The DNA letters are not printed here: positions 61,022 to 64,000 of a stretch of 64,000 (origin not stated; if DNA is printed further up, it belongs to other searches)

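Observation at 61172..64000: Unlisted open-ended SNF2 helicase ORF: probably the first gene of a defence locus (DISARM class-1-like) that runs off the window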

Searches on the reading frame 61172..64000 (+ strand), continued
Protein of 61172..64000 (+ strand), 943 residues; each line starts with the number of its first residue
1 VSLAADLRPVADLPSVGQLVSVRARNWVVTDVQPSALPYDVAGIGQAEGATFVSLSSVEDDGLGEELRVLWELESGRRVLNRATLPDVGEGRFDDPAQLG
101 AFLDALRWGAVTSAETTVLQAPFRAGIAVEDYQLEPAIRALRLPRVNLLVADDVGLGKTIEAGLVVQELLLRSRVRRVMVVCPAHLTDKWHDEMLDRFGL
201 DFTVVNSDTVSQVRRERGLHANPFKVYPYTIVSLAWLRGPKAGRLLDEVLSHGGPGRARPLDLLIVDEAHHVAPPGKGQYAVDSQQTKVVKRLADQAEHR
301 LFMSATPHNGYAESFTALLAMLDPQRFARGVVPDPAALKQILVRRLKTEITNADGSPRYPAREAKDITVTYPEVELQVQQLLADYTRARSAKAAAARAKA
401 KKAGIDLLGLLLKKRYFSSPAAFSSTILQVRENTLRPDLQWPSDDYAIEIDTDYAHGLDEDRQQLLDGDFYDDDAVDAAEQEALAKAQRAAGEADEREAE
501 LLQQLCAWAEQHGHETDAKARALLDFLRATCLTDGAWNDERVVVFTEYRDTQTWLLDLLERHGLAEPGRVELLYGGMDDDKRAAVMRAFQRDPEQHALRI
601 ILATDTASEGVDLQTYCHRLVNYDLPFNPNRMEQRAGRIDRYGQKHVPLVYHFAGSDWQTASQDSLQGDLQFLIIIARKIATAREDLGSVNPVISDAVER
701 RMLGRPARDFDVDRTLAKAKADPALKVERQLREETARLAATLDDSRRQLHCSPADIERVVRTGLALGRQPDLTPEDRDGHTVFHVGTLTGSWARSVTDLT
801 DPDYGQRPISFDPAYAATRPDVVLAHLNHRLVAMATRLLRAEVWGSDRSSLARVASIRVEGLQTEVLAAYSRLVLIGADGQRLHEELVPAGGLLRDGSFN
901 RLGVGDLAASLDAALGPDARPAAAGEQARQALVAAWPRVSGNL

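Call 18: find_encoding_contigs(protein=P0001, flank=10000, max_places=4)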
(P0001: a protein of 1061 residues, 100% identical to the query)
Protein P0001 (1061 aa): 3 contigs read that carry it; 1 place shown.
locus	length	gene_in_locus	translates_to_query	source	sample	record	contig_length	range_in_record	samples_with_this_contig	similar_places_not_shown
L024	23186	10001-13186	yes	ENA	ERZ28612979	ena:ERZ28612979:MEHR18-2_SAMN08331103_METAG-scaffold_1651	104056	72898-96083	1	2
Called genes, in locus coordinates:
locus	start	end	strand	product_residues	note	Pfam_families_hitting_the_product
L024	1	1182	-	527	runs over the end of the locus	PF03255:ACCA, PF01039:Carboxyl_trans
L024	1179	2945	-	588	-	PF07287:AtuA, PF23544:AtuA_ferredoxin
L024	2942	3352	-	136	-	PF08608:Wyosine_form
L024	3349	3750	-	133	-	PF11716:MDMPI_N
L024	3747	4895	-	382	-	PF02771:Acyl-CoA_dh_N, PF02770:Acyl-CoA_dh_M, PF00441:Acyl-CoA_dh_1, PF08028:Acyl-CoA_dh_2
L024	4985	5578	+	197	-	PF00440:TetR_N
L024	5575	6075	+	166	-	PF03061:4HBT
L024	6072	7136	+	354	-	PF14399:BtrH_N, PF16169:DUF4872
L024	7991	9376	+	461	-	PF03176:MMPL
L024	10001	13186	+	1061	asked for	PF00176:SNF2-rel_dom, PF00270:DEAD (faint), PF04851:ResIII (weak), PF00271:Helicase_C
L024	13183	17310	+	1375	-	PF20473:MmeI_Mtase (weak), PF07669:Eco57I, PF20473:MmeI_Mtase (weak)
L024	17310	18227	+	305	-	PF08867:FRG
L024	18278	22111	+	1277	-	PF00271:Helicase_C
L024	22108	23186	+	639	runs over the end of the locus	PF09369:MZB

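Call 21: search_protein_families(library=padloc, proteins=[L024:10001-13186:+, L024:13183-17310:+, L024:17310-18227:+, L024:18278-22111:+, L024:22108-23184:+, L024:7991-9376:+], max_evalue=0.001)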
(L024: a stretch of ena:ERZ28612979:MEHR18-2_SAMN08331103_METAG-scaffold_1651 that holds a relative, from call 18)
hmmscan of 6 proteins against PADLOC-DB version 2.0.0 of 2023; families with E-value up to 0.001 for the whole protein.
L024:10001-13186:+ (1061 aa): 38 families (the best 25 are shown)
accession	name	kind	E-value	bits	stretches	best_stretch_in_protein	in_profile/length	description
PDLC02621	DrmD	-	0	1278.8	1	10-1058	9-1036/1040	DrmD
PDLC02572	DrmA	-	0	1099.1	1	11-1058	11-1036/1043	DrmA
PDLC02633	DrmD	-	1.6e-228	758.8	1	11-844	9-838/839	DrmD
PDLC02632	DrmD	-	1.7e-209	695.6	1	11-648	13-630/662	DrmD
PDLC02624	DrmD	-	1.2e-144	481.3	1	166-774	2-596/652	DrmD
PDLC02622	DrmD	-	2.7e-126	419.8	1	4-395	6-388/422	DrmD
PDLC02625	DrmD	-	5.8e-118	393.5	1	315-1053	66-777/792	DrmD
PDLC02629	DrmD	-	7.6e-98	326.1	1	561-1059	5-502/508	DrmD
PDLC02500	BrxHI|BrxHII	-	2e-77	259.6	1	115-651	77-582/933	BrxHI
PDLC02504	BrxHI|BrxHII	-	6e-76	254.2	1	127-658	108-597/971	BrxHII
PDLC00659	HmaA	-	3.2e-75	251.8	1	147-650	124-618/1176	SNF2 helicase / DEAD-box helicase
PDLC02618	DrmD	-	6.9e-62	207.3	1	16-276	6-252/273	DrmD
PDLC02628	DrmD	-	9.2e-59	197.1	1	719-1059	26-367/373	DrmD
PDLC02623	DrmD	-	3.4e-56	188.6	2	132-328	105-300/1040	DrmD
PDLC02620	DrmD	-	8.5e-50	167.6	1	139-702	111-630/1060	DrmD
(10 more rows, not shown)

L024:13183-17310:+ (1375 aa): 32 families (the best 25 are shown)
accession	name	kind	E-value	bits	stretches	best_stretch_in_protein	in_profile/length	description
PDLC02643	DrmMI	-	0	1499.4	1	13-1362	9-1328/1347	DrmMI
PDLC03618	REase_MTase_IIG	-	4.3e-220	731.4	1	15-1351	8-1321/1429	Type IIG restriction enzyme-methyltransferase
PDLC02638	DrmMI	-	2.7e-208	692.4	1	15-956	8-932/935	DrmMI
PDLC02646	DrmMI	-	1e-194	647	1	634-1354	1-756/792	DrmMI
PDLC02644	DrmMI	-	4.3e-181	602.2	1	522-1366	16-891/988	DrmMI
PDLC02645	DrmMI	-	4.6e-151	502.6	1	15-789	8-759/772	DrmMI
PDLC02640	DrmMI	-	1.8e-94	315.2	2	940-1308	537-914/1015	DrmMI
PDLC02639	DrmMI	-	2.4e-91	305.3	3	544-834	222-477/803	DrmMI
PDLC02642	DrmMI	-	2e-81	272.2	1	16-591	10-571/594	DrmMI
PDLC03627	REase_MTase_IIG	-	9.1e-61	203.8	1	895-1347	564-1026/1136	Type IIG restriction enzyme-methyltransferase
PDLC03622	REase_MTase_IIG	-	1.1e-59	199.9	2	160-476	6-321/1524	Type IIG restriction enzyme-methyltransferase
PDLC03599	REase_MTase_IIG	-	3.5e-56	188.7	1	894-1309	470-913/959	Type IIG restriction enzyme-methyltransferase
PDLC03620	REase_MTase_IIG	-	7e-27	91.5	2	559-903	544-864/1378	Type IIG restriction enzyme-methyltransferase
PDLC02626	DrmD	-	8e-22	75.8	1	1193-1349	5-167/276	DrmD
PDLC03604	REase_MTase_IIG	-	2.4e-19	66.9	1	559-725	343-477/1011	Type IIG restriction enzyme-methyltransferase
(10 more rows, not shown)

L024:17310-18227:+ (305 aa): 14 families
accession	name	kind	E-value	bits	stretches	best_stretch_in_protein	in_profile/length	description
PDLC04936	PDC-S15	-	2.5e-32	110.5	2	39-159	38-146/300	-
PDLC04938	PDC-S15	-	1.2e-30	104.9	2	37-205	56-205/276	-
PDLC04933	PDC-S15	-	9.6e-30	102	2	39-159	23-130/286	-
PDLC04927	PDC-S15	-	4.1e-20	70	1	29-150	21-141/422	-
PDLC04937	PDC-S15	-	3.6e-19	67.4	1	20-204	14-181/254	-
PDLC04932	PDC-S15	-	1.2e-14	52.4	1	25-133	22-141/324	-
PDLC04930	PDC-S15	-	1.3e-12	45.4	1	96-153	77-134/380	-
PDLC04931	PDC-S15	-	1.4e-12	46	1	40-134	59-159/282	-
PDLC04929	PDC-S15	-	6.5e-12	43.9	1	98-141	89-133/308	-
PDLC04926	PDC-S15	-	9.4e-12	42.6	1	45-139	33-126/300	-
PDLC04939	PDC-S15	-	1.7e-11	41.7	1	32-134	18-112/487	-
PDLC04934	PDC-S15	-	2.5e-10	38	1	25-134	41-151/416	-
PDLC04940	PDC-S15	-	2.5e-06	25.3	1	32-134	44-156/280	-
PDLC04935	PDC-S15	-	0.00074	16.5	1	43-132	136-224/535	-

L024:18278-22111:+ (1277 aa): 12 families
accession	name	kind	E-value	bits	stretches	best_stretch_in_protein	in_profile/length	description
PDLC02575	DrmA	-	7.8e-281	931.7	1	310-1210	7-829/837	DrmA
PDLC02567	DrmA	-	8.9e-242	803.4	2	64-950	638-1491/1750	DrmA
PDLC02571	DrmA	-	8.7e-186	617.8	3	653-943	768-1049/1282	DrmA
PDLC02577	DrmA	-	8.2e-179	594.1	2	512-952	8-446/697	DrmA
PDLC02568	DrmA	-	1.2e-109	365.7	2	595-935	23-359/611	DrmA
PDLC02576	DrmA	-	1.3e-62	210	2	434-843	495-868/1235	DrmA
PDLC02574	DrmA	-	7.8e-56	187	1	975-1209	19-252/269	DrmA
PDLC02573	DrmA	-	8.4e-12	41.9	2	985-1130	787-930/1018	DrmA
PDLC02569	DrmA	-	3.6e-06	23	0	991-1080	828-916/1095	DrmA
PDLC02570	DrmA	-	4.4e-06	23.3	1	987-1078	576-664/851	DrmA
PDLC02896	DpdJ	-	4.2e-05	19.4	1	993-1053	581-642/1487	DpdJ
PDLC02893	DpdJ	-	0.00023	17.2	1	943-1053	542-653/876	DpdJ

L024:22108-23184:+ (359 aa): 2 families
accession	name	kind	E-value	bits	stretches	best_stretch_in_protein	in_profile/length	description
PDLC02583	DrmB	-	1.9e-11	41.7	1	101-291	94-254/606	DrmB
PDLC02584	DrmB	-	1.4e-08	32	1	202-352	15-164/445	DrmB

L024:7991-9376:+ (461 aa): 0 families

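Call 23: find_homologous_proteins(query=L024:22108-23184:+, max_evalue=1e-20)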
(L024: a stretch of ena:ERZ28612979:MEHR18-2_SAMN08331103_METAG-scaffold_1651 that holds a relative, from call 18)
Query L024:22108-23184:+ (359 aa): 399 proteins with E <= 1e-20 among 8000 candidates; the best 120 are listed.
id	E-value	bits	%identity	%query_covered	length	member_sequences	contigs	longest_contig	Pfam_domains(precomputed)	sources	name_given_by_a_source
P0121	6.2e-138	478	89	63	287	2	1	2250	-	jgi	-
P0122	3.9e-116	407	55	93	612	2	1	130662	PF09369.16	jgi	jgi:hypothetical protein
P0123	3.4e-114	400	55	98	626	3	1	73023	PF09369.16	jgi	-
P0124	3.7e-107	377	49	98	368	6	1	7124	-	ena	-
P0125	2.6e-94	335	59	74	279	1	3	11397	-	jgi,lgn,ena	-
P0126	9.0e-85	303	56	69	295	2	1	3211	-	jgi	-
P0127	2.7e-80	289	57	66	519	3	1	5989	PF09369.16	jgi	jgi:hypothetical protein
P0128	2.6e-78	282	48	87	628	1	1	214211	PF09369.16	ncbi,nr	ncbi:hypothetical protein GCM10010182_52880 [Actinomadura cremea]|nr:hypothetical protein GCM1001018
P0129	9.7e-77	277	42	99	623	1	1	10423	PF09369.16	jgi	jgi:hypothetical protein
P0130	2.8e-75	272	45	94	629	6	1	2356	PF09369.16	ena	-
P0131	3.4e-75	272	44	90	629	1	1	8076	PF09369.16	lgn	-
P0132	5.9e-75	271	47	82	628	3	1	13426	PF09369.16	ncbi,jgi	jgi:hypothetical protein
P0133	7.3e-75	271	44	97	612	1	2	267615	PF09369.16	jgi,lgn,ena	-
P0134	9.8e-75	270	43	97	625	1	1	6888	PF09369.16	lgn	-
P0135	9.8e-73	264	44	90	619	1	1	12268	PF09369.16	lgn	-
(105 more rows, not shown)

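Call 25: find_homologous_proteins(query=L024:17310-18227:+, max_evalue=0.00001)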
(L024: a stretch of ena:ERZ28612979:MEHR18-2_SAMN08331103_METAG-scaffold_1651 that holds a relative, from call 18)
Query L024:17310-18227:+ (305 aa): 274 proteins with E <= 0.00001 among 2110 candidates; the best 120 are listed.
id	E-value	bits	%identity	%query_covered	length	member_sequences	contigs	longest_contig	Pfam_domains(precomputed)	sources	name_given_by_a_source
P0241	4.3e-206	701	100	100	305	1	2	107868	PF08867.17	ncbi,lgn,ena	-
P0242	1.3e-116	407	61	95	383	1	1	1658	PF08867.17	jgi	jgi:hypothetical protein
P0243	6.5e-115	402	58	98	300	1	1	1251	PF08867.17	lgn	-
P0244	1.4e-113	397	59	95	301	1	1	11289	PF08867.17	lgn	-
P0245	6.3e-113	395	62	95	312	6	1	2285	PF08867.17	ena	-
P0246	1.2e-112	394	60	94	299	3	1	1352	PF08867.17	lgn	-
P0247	3.9e-112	393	59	96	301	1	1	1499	PF08867.17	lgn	-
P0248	1.1e-109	385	59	96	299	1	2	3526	PF08867.17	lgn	-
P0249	1.4e-109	384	58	96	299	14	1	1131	PF08867.17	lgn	-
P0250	3.4e-109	383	58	96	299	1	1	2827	PF08867.17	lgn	-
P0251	5.5e-109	382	60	94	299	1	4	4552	PF08867.17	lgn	-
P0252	5.8e-109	382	59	96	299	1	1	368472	PF08867.17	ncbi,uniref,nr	ncbi:FRG domain-containing protein [Leucobacter celer]|uniref:FRG domain-containing protein n=1 Tax=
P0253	6.1e-109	382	57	96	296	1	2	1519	PF08867.17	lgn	-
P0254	1.6e-108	381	58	96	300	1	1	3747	PF08867.17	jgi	jgi:hypothetical protein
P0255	1.7e-108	381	58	97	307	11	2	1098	PF08867.17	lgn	-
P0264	1.6e-106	374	59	94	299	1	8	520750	PF08867.17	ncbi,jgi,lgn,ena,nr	ncbi:MAG: FRG domain-containing protein [Actinobacteria bacterium]|nr:FRG domain-containing protein 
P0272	6.6e-105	369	55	99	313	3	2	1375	PF08867.17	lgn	-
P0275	6.4e-104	366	59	92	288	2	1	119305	PF08867.17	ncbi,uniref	ncbi:FRG domain-containing protein [uncultured Jatrophihabitans sp.]|uniref:FRG domain-containing pr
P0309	8.4e-92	326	51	95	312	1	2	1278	PF08867.17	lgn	-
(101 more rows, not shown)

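Call 26: find_encoding_contigs(protein=P0241, flank=10000, max_places=4)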
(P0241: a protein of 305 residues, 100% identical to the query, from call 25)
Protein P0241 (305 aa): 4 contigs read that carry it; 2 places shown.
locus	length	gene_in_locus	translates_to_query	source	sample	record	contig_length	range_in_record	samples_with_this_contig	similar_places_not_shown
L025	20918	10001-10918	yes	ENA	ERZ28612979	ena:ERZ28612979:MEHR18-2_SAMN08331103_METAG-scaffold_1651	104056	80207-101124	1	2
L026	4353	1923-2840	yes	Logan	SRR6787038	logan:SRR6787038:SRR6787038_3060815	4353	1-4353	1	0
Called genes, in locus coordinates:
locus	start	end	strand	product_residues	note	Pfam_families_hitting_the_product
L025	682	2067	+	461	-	PF03176:MMPL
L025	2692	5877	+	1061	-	PF00176:SNF2-rel_dom, PF00270:DEAD (faint), PF04851:ResIII (weak), PF00271:Helicase_C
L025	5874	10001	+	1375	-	PF20473:MmeI_Mtase (weak), PF07669:Eco57I, PF20473:MmeI_Mtase (weak)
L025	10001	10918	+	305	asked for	PF08867:FRG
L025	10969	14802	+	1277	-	PF00271:Helicase_C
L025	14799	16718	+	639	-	PF09369:MZB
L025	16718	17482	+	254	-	PF13091:PLDc_2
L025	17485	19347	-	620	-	PF03235:GmrSD_N, PF07510:GmrSD_C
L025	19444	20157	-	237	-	PF04480:DUF559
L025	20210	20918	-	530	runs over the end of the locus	-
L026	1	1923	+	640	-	?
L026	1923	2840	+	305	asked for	PF08867:FRG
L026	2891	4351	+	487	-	?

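Call 27: search_protein_families(library=ncbifam, proteins=[L025:5874-10001:+, L025:10001-10918:+, L025:10969-14802:+, L025:14799-16718:+, L025:16718-17482:+, L025:17485-19347:-, L025:19444-20157:-, L025:20210-20917:-], max_evalue=0.00001)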
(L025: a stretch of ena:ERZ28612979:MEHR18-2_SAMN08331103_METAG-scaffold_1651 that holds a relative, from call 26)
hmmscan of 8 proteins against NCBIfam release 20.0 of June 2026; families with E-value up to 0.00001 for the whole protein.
L025:5874-10001:+ (1375 aa): 3 families
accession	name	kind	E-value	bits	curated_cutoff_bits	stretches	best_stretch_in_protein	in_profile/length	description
NF033455.1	BREX_6_MTaseX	exception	3.2e-09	34.9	900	0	608-719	319-399/1319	BREX-6 system adenine-specific DNA-methyltransferase PglX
NF033452.1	BREX_1_MTaseX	exception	4.1e-09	34.8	500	1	614-960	310-566/1210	BREX-1 system adenine-specific DNA-methyltransferase PglX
NF033451.1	BREX_2_MTaseX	equivalog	2.1e-06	25.8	400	0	696-744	266-319/1185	BREX-2 system adenine-specific DNA-methyltransferase PglX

L025:10001-10918:+ (305 aa): 0 families

L025:10969-14802:+ (1277 aa): 2 families
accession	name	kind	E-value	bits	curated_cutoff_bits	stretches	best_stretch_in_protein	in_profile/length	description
NF038325.1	DISARM_DrmAS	equivalog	0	1260.7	950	1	15-1209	1-1165/1165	DISARM system helicase DrmA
NF038326.1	DISARM_DrmAL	exception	1.2e-188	629.3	999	3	653-947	806-1096/1329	DISARM system helicase DrmA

L025:14799-16718:+ (639 aa): 1 family
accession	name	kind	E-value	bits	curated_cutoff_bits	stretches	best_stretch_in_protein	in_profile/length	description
NF038324.1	DrmB_fam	subfamily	6.8e-196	652.7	240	1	10-618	2-603/604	DrmB family protein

L025:16718-17482:+ (254 aa): 2 families
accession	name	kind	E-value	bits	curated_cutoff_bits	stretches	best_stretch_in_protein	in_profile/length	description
NF038319.1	DISARM_DrmC_I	equivalog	2.6e-56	190.8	133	1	14-243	1-232/236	DISARM system phospholipase D-like protein DrmC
NF010492.0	PRK13912.1-3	equivalog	7.4e-08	32.2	297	1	112-228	37-154/178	nuclease NucT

L025:17485-19347:- (620 aa): 0 families

L025:19444-20157:- (237 aa): 1 family
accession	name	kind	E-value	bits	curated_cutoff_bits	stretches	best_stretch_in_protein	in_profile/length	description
NF007294.0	PRK09767.1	equivalog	5.5e-17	61.9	218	1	11-108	6-103/117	DUF559 domain-containing protein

L025:20210-20917:- (235 aa): 0 families
